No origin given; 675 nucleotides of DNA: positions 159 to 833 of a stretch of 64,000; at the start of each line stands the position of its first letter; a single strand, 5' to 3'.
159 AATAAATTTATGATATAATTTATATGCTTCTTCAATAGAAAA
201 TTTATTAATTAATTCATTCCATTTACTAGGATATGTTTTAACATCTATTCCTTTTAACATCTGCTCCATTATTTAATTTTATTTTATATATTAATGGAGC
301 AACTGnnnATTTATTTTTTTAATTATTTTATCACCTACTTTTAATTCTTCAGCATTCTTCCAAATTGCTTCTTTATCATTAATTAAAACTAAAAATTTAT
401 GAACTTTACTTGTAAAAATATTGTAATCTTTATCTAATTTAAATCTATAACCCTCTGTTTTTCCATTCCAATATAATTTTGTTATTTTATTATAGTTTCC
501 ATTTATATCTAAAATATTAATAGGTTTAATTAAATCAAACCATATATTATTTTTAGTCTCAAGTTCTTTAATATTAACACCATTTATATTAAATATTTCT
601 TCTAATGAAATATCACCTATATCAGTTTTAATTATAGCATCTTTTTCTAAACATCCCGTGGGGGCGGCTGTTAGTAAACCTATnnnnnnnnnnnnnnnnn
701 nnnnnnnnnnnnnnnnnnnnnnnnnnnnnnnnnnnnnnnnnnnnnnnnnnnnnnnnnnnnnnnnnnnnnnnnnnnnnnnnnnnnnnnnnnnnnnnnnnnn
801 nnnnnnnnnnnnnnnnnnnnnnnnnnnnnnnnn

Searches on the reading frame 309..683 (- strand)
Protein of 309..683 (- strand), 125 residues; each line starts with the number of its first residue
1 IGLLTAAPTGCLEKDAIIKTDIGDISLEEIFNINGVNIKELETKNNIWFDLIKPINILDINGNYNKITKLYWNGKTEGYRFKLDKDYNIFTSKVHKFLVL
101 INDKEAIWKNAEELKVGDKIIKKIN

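Call 35: search_protein_representatives(protein=window:309-653:-)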
Query: 115 residues. Proteins with E-value up to 0.001 (for the whole library): 150; up to 1e-10: 31; up to 1e-30: 2. The best 150 are listed.
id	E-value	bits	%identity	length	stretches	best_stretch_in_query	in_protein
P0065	1.6e-34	134.7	57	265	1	1-111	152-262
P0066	9.7e-33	129.0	54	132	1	1-112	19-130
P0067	1.2e-29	119.1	48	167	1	1-113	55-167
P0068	1.6e-28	115.4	50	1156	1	1-114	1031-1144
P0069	2.0e-26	108.6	50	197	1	1-112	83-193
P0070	9.3e-25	103.3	47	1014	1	1-112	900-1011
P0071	9.2e-24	100.1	49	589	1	1-112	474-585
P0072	7.7e-23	97.1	45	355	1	1-114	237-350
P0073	3.3e-21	91.8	51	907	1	1-112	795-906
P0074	4.4e-21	91.4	48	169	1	1-112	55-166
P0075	2.6e-20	88.9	44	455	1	1-112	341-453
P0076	4.6e-20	88.1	49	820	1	1-111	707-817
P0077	9.7e-20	87.1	45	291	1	1-113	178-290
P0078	1.1e-19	86.9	47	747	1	1-111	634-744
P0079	5.7e-19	84.6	47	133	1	1-112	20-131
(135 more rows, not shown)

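Call 50: find_homologous_proteins(query=window:309-683:-)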
Query seq(125 aa): 33 candidates shared short words with the query, none scored E <= 0.001.
